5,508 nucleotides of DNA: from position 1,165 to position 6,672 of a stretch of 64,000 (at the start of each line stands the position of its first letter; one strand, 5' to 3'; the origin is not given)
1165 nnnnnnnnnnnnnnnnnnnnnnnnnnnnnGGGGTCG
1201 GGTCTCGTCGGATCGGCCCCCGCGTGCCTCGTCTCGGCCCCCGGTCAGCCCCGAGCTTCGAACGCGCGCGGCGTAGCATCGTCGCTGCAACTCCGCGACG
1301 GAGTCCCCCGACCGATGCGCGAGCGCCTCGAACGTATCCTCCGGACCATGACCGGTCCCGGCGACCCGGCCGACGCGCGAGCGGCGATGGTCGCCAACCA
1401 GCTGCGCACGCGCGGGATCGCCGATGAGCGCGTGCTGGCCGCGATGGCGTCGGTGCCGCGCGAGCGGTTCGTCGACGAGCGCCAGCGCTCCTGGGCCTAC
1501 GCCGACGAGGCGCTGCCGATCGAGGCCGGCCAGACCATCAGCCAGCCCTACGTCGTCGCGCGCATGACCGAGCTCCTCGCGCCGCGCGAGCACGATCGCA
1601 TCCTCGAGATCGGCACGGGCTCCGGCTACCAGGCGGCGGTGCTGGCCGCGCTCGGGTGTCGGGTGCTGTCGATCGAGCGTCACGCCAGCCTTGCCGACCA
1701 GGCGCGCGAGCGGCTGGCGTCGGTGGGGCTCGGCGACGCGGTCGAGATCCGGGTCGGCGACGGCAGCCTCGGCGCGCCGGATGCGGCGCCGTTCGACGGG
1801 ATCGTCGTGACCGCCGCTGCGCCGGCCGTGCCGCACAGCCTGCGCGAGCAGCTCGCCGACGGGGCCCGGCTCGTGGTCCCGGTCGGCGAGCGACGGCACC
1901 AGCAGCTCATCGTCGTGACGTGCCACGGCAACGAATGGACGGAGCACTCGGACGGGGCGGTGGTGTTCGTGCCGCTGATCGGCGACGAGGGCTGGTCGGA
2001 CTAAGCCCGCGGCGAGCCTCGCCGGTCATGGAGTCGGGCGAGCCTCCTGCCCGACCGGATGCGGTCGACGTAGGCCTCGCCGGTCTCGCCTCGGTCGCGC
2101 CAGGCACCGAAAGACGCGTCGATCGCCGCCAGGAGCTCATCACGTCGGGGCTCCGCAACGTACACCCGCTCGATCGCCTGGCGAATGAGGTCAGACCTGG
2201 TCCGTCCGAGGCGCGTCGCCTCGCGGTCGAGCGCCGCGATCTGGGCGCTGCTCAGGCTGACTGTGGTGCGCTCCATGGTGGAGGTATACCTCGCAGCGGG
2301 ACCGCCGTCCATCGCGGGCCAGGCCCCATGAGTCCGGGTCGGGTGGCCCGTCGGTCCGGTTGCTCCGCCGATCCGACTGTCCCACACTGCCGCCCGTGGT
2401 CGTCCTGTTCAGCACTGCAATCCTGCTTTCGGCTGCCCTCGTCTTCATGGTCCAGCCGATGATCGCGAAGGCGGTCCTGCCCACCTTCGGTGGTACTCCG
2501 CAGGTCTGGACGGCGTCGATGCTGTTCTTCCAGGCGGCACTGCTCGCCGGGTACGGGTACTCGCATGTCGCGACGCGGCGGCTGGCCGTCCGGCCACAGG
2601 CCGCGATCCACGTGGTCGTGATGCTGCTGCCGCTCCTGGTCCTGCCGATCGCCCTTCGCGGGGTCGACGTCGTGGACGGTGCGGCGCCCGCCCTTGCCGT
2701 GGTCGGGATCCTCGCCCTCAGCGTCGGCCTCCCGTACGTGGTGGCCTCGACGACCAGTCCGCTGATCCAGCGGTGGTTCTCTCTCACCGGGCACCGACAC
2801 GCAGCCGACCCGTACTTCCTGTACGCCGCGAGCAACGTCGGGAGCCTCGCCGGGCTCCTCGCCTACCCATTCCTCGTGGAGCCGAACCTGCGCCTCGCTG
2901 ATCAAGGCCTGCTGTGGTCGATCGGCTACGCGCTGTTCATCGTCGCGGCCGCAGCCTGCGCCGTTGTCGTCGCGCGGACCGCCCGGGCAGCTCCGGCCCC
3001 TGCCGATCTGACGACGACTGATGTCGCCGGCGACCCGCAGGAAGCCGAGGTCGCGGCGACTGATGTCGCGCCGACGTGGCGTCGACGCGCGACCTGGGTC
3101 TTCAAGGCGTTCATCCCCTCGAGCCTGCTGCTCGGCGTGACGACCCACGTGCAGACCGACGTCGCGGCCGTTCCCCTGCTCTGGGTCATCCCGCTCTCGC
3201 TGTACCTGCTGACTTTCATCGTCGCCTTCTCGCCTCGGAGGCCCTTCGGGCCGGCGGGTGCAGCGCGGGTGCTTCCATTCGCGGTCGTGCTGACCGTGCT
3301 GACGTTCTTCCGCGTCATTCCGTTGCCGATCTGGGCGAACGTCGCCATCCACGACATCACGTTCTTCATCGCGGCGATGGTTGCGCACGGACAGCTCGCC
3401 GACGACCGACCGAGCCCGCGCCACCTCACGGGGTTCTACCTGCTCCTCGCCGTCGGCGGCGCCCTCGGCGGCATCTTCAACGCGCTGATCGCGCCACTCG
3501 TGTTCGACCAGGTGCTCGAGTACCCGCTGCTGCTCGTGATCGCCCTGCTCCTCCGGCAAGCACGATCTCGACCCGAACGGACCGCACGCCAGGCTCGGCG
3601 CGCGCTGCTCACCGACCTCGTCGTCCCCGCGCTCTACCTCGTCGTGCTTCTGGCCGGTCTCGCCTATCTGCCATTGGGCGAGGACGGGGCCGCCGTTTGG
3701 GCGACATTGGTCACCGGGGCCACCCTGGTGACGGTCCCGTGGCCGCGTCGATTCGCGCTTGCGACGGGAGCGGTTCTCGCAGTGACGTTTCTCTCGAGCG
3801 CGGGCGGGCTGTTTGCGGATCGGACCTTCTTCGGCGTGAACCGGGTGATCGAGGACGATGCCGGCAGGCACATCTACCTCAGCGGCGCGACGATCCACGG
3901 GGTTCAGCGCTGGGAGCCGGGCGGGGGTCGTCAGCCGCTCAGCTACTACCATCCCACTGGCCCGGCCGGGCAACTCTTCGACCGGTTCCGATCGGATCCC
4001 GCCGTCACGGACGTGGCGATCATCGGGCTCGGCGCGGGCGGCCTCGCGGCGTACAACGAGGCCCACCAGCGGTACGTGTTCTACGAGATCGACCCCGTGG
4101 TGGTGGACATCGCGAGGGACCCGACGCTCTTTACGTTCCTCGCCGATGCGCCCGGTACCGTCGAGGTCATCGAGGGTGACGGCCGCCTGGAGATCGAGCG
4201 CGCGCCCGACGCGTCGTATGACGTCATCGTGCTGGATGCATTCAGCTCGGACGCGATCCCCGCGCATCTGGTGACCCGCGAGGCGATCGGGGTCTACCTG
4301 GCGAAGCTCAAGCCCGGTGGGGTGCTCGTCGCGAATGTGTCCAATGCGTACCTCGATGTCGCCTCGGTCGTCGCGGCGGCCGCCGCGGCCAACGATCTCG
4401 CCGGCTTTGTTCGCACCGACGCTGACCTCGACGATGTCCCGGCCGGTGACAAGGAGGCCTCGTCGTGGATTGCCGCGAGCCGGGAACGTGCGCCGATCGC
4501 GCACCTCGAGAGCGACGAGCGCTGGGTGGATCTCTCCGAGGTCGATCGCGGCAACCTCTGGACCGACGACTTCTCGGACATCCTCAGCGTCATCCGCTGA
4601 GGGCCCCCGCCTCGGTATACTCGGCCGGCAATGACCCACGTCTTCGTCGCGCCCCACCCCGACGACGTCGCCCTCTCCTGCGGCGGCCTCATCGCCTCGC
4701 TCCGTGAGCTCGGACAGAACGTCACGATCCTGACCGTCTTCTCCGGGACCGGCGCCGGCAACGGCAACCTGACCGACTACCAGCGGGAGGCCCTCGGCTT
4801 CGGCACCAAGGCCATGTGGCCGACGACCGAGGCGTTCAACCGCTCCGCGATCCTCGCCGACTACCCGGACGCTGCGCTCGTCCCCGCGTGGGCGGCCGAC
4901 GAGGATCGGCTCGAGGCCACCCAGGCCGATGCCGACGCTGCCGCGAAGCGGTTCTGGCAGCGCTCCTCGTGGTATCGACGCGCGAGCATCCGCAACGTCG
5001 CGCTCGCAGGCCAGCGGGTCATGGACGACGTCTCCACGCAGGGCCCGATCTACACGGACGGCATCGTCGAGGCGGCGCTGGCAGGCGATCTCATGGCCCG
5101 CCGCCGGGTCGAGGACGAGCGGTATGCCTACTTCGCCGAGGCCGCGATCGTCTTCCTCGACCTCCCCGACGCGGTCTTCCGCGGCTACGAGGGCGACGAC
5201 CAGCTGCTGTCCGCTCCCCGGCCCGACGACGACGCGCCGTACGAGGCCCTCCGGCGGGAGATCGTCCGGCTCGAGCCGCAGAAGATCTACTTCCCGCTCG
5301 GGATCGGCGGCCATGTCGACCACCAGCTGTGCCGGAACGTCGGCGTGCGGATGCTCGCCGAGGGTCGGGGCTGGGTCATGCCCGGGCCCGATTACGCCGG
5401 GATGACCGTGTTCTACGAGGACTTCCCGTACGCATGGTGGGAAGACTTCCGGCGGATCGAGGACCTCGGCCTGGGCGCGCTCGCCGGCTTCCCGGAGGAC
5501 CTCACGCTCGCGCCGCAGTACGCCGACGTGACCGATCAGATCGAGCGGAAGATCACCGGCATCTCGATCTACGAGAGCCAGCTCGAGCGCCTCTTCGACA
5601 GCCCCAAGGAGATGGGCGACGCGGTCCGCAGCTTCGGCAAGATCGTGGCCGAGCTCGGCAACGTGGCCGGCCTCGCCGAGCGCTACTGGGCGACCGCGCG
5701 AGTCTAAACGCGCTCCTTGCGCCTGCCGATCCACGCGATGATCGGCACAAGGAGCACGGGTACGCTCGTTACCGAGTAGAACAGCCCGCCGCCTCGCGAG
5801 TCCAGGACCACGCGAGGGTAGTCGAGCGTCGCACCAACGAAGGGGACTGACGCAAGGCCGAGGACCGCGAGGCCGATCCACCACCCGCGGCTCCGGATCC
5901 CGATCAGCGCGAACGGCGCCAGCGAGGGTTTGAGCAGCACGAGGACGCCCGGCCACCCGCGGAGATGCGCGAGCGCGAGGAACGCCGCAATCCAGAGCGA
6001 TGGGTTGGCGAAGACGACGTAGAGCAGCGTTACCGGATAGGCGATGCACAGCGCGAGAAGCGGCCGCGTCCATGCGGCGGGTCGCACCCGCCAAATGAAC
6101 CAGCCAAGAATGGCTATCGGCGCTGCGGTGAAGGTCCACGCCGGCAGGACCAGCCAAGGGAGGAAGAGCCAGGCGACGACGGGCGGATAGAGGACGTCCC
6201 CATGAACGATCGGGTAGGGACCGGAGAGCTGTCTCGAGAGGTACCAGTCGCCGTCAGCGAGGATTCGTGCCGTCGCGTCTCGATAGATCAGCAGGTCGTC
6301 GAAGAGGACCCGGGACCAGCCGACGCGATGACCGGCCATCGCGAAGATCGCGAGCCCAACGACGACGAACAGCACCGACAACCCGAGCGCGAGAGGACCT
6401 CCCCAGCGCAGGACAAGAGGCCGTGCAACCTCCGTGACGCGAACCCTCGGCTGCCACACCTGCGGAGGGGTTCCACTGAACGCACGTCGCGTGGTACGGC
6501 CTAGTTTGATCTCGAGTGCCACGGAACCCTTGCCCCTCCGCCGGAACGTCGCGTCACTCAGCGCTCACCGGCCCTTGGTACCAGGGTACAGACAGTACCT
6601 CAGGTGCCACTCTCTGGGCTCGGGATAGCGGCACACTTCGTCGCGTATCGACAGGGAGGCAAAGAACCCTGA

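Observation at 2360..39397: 37-kb envelope-glycan super-locus packed with GT-C-type membrane glycosyltransferase candidates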

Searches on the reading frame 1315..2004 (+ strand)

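Call 10: search_protein_families(library=pfam, proteins=[window:1315-2004:+], max_evalue=0.01)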
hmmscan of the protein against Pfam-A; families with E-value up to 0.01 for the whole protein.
window:1315-2004:+ (229 aa): 9 families
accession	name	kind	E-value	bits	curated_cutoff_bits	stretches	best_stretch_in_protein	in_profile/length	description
PF01135.25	PCMT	-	1.1e-57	195.7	20.3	1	26-225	6-209/210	Protein-L-isoaspartate(D-aspartate) O-methyltransferase (PCMT)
PF13649.12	Methyltransf_25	-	1.8e-07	32.1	27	1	96-189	1-95/97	Methyltransferase domain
PF08241.18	Methyltransf_11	-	3.4e-07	31.2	21.2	1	97-190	1-90/95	Methyltransferase domain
PF08242.18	Methyltransf_12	-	1.8e-06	29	30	1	97-172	1-78/98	Methyltransferase domain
PF13489.12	Methyltransf_23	-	0.00035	20.8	27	1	81-166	9-88/164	Methyltransferase domain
PF04445.19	SAM_MT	-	0.00067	19.6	26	1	93-126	72-105/230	Putative SAM-dependent methyltransferase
PF00398.26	RrnaAD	-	0.00067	19.3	24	1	78-135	16-73/263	Ribosomal RNA adenine dimethylase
PF13679.12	Methyltransf_32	-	0.0026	18.1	27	1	84-141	17-80/143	Methyltransferase domain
PF13847.12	Methyltransf_31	-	0.0036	17.4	27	1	92-167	3-82/145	Methyltransferase domain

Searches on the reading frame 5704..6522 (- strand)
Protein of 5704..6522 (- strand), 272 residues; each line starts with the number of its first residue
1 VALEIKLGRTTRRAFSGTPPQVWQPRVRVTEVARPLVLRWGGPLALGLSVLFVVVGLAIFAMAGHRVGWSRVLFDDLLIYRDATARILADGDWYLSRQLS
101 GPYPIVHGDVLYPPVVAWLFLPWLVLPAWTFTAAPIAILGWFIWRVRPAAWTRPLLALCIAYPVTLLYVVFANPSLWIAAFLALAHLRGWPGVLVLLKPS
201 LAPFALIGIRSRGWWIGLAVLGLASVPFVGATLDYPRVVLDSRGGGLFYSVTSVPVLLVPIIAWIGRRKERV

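Call 6: search_protein_families(library=pfam, proteins=[window:5704-6522:-], max_evalue=0.01)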
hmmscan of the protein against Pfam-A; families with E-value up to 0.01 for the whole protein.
window:5704-6522:- (272 aa): 0 families

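Call 16: search_protein_families(library=ncbifam, proteins=[window:5704-6522:-], max_evalue=1)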
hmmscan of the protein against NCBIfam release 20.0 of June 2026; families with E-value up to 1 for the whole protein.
window:5704-6522:- (272 aa): 0 families

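Call 25: search_solved_structures(query=A2, max_evalue=10)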
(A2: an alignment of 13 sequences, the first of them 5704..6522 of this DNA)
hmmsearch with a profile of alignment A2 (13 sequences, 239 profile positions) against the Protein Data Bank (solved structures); distinct sequences matched with E-value up to 10: 0.
